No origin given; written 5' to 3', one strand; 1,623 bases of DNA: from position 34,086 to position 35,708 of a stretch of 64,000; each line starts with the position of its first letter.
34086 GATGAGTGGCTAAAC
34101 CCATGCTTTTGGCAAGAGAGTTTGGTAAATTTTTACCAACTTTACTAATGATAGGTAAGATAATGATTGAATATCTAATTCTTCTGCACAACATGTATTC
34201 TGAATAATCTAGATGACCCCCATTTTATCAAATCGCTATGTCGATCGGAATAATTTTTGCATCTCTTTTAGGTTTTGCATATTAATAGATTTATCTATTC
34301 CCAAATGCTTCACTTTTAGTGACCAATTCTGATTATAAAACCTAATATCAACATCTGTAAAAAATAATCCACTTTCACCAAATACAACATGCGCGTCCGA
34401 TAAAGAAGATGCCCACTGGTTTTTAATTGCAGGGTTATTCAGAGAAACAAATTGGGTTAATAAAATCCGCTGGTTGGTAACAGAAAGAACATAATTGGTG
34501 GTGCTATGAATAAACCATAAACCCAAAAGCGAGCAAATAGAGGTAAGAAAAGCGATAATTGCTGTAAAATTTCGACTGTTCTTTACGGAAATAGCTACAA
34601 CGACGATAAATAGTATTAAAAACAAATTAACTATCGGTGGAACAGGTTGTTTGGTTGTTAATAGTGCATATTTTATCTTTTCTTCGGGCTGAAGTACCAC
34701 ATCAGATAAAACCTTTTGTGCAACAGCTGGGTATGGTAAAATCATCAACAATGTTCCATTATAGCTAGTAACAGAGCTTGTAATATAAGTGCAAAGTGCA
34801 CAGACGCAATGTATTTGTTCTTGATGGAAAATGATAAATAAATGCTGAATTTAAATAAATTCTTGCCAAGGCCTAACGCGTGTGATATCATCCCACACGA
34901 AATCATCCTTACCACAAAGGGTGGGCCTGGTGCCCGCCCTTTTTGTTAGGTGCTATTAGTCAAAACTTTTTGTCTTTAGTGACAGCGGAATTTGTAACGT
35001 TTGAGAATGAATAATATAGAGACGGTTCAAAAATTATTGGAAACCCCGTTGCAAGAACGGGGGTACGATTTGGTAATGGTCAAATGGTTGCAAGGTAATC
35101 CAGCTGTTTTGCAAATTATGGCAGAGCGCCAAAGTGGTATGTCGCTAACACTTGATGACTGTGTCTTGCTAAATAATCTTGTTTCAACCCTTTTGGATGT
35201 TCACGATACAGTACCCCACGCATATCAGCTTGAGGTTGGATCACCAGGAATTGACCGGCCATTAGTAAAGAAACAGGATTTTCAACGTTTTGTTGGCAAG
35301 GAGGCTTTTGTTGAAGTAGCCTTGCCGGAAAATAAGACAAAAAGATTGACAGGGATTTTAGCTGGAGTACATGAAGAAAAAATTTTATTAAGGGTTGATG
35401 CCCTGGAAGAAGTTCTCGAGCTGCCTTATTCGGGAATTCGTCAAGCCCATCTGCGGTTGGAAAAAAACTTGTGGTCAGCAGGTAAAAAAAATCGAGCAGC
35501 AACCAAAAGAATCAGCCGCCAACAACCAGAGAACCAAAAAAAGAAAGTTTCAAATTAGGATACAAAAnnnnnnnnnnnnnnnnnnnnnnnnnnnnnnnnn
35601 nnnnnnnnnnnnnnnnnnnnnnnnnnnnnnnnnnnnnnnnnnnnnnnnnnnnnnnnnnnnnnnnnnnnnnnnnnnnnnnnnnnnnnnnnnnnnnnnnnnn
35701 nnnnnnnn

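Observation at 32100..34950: AT-rich 2.8-kb islet of four co-directional uncharacterised genes inserted between trmB and rimP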

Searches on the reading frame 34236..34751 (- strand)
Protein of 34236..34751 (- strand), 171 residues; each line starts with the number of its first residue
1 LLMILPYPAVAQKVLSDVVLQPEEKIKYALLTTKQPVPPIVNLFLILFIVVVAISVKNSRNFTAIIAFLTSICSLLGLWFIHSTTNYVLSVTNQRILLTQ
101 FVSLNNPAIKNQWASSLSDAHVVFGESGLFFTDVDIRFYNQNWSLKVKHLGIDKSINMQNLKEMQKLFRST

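Call 3: search_protein_families(library=pfam, proteins=[window:34236-34751:-], max_evalue=1)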
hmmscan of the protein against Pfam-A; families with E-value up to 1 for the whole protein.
window:34236-34751:- (171 aa): 2 families
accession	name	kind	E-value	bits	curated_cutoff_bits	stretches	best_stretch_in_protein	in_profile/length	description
PF13567.11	DUF4131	-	0.04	14.1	31.6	1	36-102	4-73/165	Domain of unknown function (DUF4131)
PF13677.11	MotB_plug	-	0.92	9.6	24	1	41-70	26-55/58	Membrane MotB of proton-channel complex MotA/MotB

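Call 4: search_protein_families(library=padloc, proteins=[window:34236-34751:-], max_evalue=1)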
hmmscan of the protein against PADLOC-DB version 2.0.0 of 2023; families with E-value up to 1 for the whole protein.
window:34236-34751:- (171 aa): 0 families

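Call 5: search_protein_families(library=ncbifam, proteins=[window:34236-34751:-], max_evalue=1)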
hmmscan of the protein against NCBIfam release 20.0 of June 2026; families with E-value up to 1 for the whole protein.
window:34236-34751:- (171 aa): 0 families

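Call 6: search_protein_families(library=phrogs, proteins=[window:34236-34751:-], max_evalue=1)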
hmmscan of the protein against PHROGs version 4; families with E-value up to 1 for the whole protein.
window:34236-34751:- (171 aa): 2 families
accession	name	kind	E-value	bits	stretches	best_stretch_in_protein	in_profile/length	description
phrog_10521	-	unknown function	0.11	13.8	1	93-164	12-79/93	-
phrog_20364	-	unknown function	0.61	11.5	1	88-108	5-25/55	-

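Call 24: search_protein_families(library=pfam, proteins=[L024:3628-8007:+, L026:1040-5422:+, L029:3802-8007:+, L025:3024-7400:+, L023:2417-6571:+, L028:2970-7232:+], max_evalue=0.001)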
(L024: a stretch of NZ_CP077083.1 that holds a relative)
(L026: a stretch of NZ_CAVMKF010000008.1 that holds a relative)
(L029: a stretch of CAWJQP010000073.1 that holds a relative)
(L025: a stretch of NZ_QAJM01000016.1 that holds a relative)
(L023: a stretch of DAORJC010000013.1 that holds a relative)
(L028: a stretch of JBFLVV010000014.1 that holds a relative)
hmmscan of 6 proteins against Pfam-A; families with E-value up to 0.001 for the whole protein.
L024:3628-8007:+ (1459 aa): 5 families
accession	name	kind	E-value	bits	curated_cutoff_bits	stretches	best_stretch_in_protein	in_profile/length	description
PF05593.20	RHS_repeat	-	7.1e-78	256.2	22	10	666-699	4-37/38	RHS Repeat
PF20148.4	DUF6531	-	6.4e-17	62.1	24.1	1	294-373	2-73/74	Domain of unknown function (DUF6531)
PF03527.20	RHS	-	4.7e-13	49.2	27.9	1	1227-1263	1-37/38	RHS protein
PF05488.18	PAAR_motif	-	6.3e-13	49.2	27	1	172-215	30-69/70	PAAR motif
PF15283.12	DUF4595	-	0.00014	22.3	34.2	0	1136-1172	79-117/202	Domain of unknown function (DUF4595) with porin-like fold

L026:1040-5422:+ (1460 aa): 5 families
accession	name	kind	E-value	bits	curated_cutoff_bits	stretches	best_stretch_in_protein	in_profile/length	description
PF05593.20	RHS_repeat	-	1e-73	242.9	22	10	666-698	5-37/38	RHS Repeat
PF20148.4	DUF6531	-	8.4e-17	61.7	24.1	1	293-372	2-73/74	Domain of unknown function (DUF6531)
PF03527.20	RHS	-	2.8e-14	53.1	27.9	1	1228-1264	1-37/38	RHS protein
PF05488.18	PAAR_motif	-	7.6e-12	45.7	27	1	171-214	30-69/70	PAAR motif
PF15283.12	DUF4595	-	0.0004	20.8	34.2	0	1136-1174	78-118/202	Domain of unknown function (DUF4595) with porin-like fold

L029:3802-8007:+ (1401 aa): 4 families
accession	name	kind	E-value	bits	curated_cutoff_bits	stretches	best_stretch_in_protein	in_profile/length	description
PF05593.20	RHS_repeat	-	8.8e-69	227.2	22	5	582-619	1-38/38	RHS Repeat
PF20148.4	DUF6531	-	2.2e-17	63.6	24.1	1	277-348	2-74/74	Domain of unknown function (DUF6531)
PF03527.20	RHS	-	3.1e-09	37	27.9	1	1173-1204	5-36/38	RHS protein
PF05488.18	PAAR_motif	-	1.3e-07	32.2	27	1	93-161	9-68/70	PAAR motif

L025:3024-7400:+ (1458 aa): 6 families
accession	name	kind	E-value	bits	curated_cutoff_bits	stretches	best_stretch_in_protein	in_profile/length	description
PF05593.20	RHS_repeat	-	3.6e-78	257.1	22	10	670-699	5-34/38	RHS Repeat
PF20148.4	DUF6531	-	6.1e-17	62.2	24.1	1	297-376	2-73/74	Domain of unknown function (DUF6531)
PF03527.20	RHS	-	3.3e-15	56.1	27.9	1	1228-1264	1-37/38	RHS protein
PF15652.11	Tox-SHH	-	3.1e-14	54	22.7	1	1353-1451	5-94/96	HNH/Endo VII superfamily toxin with a SHH signature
PF05488.18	PAAR_motif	-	3.4e-12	46.9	27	1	175-218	30-69/70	PAAR motif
PF15283.12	DUF4595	-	1.4e-07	32.2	34.2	0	1136-1174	78-118/202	Domain of unknown function (DUF4595) with porin-like fold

L023:2417-6571:+ (1384 aa): 4 families
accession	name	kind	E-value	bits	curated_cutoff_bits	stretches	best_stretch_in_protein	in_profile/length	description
PF05593.20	RHS_repeat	-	4e-67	221.9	22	7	525-561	1-37/38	RHS Repeat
PF20148.4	DUF6531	-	1.4e-18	67.5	24.1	1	220-287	2-68/74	Domain of unknown function (DUF6531)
PF03527.20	RHS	-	2.8e-10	40.3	27.9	1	1152-1183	3-34/38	RHS protein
PF25023.1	TEN_YD-shell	-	1.7e-08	33.5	50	0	650-706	108-164/909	Teneurin YD-shell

L028:2970-7232:+ (1420 aa): 6 families
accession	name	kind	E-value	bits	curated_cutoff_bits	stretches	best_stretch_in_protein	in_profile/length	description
PF05593.20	RHS_repeat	-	5.7e-62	205.5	22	6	636-669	1-34/38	RHS Repeat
PF25799.1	prePAAR_I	-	6e-25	87.7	25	1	2-59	1-57/57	Class I prePAAR effector Rhs1 motif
PF20148.4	DUF6531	-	5.5e-19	68.7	24.1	1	232-307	1-74/74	Domain of unknown function (DUF6531)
PF03527.20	RHS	-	3e-17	62.6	27.9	1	1180-1213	1-34/38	RHS protein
PF05488.18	PAAR_motif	-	1.4e-15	57.7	27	1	74-139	6-68/70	PAAR motif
PF14412.12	AHH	-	4e-12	46.5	22.3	1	1299-1378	12-88/111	A nuclease family of the HNH/ENDO VII superfamily with conserved AHH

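Call 40: find_homologous_proteins(query=window:34236-34751:-, max_evalue=0.01)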
Query window:34236-34751:- (171 aa): 3 proteins with E <= 0.01 among 31 candidates.
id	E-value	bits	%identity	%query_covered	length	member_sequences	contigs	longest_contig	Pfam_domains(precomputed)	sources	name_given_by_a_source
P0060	2.1e-101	354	99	99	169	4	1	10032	-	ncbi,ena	-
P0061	3.3e-90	318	87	100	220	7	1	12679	-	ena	-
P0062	6.3e-64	233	72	99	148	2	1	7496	-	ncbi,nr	ncbi:MAG TPA: hypothetical protein PKC68_01910 [Alphaproteobacteria bacterium]|nr:hypothetical prote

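Call 43: find_encoding_contigs(protein=P0062, flank=8000, max_places=3)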
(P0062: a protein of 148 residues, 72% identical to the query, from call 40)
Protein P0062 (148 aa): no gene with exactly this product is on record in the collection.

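Call 65: search_solved_structures(query=window:34236-34751:-, max_evalue=10)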
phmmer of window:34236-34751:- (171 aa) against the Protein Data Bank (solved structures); distinct sequences matched with E-value up to 10: 0.

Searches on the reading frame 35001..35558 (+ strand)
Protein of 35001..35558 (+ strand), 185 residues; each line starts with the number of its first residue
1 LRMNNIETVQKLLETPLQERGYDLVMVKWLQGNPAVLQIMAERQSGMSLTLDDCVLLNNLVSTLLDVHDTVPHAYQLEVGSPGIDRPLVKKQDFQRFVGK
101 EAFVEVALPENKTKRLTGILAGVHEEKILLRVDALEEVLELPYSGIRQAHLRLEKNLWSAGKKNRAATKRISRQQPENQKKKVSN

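Call 24: search_protein_families(library=pfam, proteins=[L024:3628-8007:+, L026:1040-5422:+, L029:3802-8007:+, L025:3024-7400:+, L023:2417-6571:+, L028:2970-7232:+], max_evalue=0.001)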
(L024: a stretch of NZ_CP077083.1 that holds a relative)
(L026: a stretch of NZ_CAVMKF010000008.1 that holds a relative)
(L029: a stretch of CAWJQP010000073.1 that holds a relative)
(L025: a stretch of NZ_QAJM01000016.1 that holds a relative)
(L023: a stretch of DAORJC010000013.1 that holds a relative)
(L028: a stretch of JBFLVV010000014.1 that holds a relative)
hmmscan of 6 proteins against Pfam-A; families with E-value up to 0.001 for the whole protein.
L024:3628-8007:+ (1459 aa): 5 families
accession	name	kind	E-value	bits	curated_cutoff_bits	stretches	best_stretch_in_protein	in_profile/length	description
PF05593.20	RHS_repeat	-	7.1e-78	256.2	22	10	666-699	4-37/38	RHS Repeat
PF20148.4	DUF6531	-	6.4e-17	62.1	24.1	1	294-373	2-73/74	Domain of unknown function (DUF6531)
PF03527.20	RHS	-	4.7e-13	49.2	27.9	1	1227-1263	1-37/38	RHS protein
PF05488.18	PAAR_motif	-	6.3e-13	49.2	27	1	172-215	30-69/70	PAAR motif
PF15283.12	DUF4595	-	0.00014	22.3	34.2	0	1136-1172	79-117/202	Domain of unknown function (DUF4595) with porin-like fold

L026:1040-5422:+ (1460 aa): 5 families
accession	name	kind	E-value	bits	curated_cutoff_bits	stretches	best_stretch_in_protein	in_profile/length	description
PF05593.20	RHS_repeat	-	1e-73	242.9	22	10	666-698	5-37/38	RHS Repeat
PF20148.4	DUF6531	-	8.4e-17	61.7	24.1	1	293-372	2-73/74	Domain of unknown function (DUF6531)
PF03527.20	RHS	-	2.8e-14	53.1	27.9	1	1228-1264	1-37/38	RHS protein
PF05488.18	PAAR_motif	-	7.6e-12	45.7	27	1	171-214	30-69/70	PAAR motif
PF15283.12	DUF4595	-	0.0004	20.8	34.2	0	1136-1174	78-118/202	Domain of unknown function (DUF4595) with porin-like fold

L029:3802-8007:+ (1401 aa): 4 families
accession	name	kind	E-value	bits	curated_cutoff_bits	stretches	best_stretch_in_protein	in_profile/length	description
PF05593.20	RHS_repeat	-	8.8e-69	227.2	22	5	582-619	1-38/38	RHS Repeat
PF20148.4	DUF6531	-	2.2e-17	63.6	24.1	1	277-348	2-74/74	Domain of unknown function (DUF6531)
PF03527.20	RHS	-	3.1e-09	37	27.9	1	1173-1204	5-36/38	RHS protein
PF05488.18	PAAR_motif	-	1.3e-07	32.2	27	1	93-161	9-68/70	PAAR motif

L025:3024-7400:+ (1458 aa): 6 families
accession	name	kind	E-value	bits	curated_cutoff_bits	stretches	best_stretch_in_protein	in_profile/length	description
PF05593.20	RHS_repeat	-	3.6e-78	257.1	22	10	670-699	5-34/38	RHS Repeat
PF20148.4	DUF6531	-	6.1e-17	62.2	24.1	1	297-376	2-73/74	Domain of unknown function (DUF6531)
PF03527.20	RHS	-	3.3e-15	56.1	27.9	1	1228-1264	1-37/38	RHS protein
PF15652.11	Tox-SHH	-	3.1e-14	54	22.7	1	1353-1451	5-94/96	HNH/Endo VII superfamily toxin with a SHH signature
PF05488.18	PAAR_motif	-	3.4e-12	46.9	27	1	175-218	30-69/70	PAAR motif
PF15283.12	DUF4595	-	1.4e-07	32.2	34.2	0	1136-1174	78-118/202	Domain of unknown function (DUF4595) with porin-like fold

L023:2417-6571:+ (1384 aa): 4 families
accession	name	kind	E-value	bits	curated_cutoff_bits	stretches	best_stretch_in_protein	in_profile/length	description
PF05593.20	RHS_repeat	-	4e-67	221.9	22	7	525-561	1-37/38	RHS Repeat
PF20148.4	DUF6531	-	1.4e-18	67.5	24.1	1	220-287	2-68/74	Domain of unknown function (DUF6531)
PF03527.20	RHS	-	2.8e-10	40.3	27.9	1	1152-1183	3-34/38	RHS protein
PF25023.1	TEN_YD-shell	-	1.7e-08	33.5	50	0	650-706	108-164/909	Teneurin YD-shell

L028:2970-7232:+ (1420 aa): 6 families
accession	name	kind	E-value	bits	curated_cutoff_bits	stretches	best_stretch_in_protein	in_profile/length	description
PF05593.20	RHS_repeat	-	5.7e-62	205.5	22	6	636-669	1-34/38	RHS Repeat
PF25799.1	prePAAR_I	-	6e-25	87.7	25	1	2-59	1-57/57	Class I prePAAR effector Rhs1 motif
PF20148.4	DUF6531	-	5.5e-19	68.7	24.1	1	232-307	1-74/74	Domain of unknown function (DUF6531)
PF03527.20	RHS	-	3e-17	62.6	27.9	1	1180-1213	1-34/38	RHS protein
PF05488.18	PAAR_motif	-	1.4e-15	57.7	27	1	74-139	6-68/70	PAAR motif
PF14412.12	AHH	-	4e-12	46.5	22.3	1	1299-1378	12-88/111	A nuclease family of the HNH/ENDO VII superfamily with conserved AHH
